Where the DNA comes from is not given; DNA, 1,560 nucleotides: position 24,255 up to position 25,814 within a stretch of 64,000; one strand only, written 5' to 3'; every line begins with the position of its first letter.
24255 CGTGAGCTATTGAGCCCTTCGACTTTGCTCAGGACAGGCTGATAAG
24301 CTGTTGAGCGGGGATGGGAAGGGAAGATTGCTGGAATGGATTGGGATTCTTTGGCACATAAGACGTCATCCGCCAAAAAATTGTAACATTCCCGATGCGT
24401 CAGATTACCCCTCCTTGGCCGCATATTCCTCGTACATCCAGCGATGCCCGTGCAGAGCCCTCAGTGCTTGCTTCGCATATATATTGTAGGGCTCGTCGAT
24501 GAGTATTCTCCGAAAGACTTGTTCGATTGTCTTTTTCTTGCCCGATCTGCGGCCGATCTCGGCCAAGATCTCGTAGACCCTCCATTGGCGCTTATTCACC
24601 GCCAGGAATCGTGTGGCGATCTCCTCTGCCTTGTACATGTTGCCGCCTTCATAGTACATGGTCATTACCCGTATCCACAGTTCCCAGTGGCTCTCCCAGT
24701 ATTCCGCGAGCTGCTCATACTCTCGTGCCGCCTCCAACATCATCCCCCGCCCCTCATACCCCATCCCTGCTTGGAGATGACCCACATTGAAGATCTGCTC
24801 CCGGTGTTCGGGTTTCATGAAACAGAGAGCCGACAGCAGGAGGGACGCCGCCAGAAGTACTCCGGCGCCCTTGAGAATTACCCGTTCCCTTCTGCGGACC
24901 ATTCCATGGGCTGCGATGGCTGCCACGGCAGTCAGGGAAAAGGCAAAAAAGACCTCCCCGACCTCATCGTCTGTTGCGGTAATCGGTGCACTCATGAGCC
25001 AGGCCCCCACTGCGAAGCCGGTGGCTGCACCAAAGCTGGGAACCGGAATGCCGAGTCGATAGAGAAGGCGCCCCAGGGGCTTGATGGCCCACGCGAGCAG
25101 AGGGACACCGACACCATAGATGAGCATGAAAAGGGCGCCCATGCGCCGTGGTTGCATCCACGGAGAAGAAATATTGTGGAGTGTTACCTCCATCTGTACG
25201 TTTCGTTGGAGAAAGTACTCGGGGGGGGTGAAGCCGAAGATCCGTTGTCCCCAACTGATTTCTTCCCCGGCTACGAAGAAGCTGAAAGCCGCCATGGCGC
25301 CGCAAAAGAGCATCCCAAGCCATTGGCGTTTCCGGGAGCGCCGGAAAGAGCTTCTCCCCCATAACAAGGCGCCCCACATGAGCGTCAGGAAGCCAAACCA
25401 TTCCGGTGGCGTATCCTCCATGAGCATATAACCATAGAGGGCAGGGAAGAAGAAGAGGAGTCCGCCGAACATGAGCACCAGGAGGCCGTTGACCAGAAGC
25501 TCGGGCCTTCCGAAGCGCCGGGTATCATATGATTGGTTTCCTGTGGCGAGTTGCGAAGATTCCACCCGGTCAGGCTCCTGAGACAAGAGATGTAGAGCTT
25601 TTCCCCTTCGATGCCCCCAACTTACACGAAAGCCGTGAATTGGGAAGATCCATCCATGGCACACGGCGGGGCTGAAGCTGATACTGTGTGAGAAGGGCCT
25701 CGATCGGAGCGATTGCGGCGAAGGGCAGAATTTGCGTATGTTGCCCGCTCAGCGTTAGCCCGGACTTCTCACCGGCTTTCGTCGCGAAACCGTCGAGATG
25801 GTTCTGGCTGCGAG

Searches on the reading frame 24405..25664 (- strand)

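Call 33: search_protein_families(library=pfam, proteins=[window:24405-25664:-], max_evalue=0.00001)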
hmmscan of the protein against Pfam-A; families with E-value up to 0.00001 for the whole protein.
window:24405-25664:- (419 aa): 0 families

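Call 68: search_protein_families(library=pfam, proteins=[window:24405-25664:-], max_evalue=10)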
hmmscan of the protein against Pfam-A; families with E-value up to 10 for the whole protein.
window:24405-25664:- (419 aa): 5 families
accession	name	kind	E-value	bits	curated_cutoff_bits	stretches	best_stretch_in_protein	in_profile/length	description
PF09534.15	Trp_oprn_chp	-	0.0067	16.7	29.6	1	228-287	34-93/180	Tryptophan-associated transmembrane protein (Trp_oprn_chp)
PF13428.12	TPR_14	-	0.028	15.5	23.5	1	327-370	1-44/44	Tetratricopeptide repeat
PF25064.1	ARM_TT21_5th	-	0.19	12.5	27.8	0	351-386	25-60/117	TT21 fifth ARM repeats domain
PF08592.16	Anthrone_oxy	-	3.2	8.4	27.3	1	241-330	14-92/106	Anthrone oxygenase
PF04103.21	CD20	-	9.5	6.7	27.9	1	57-132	7-76/156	CD20-like family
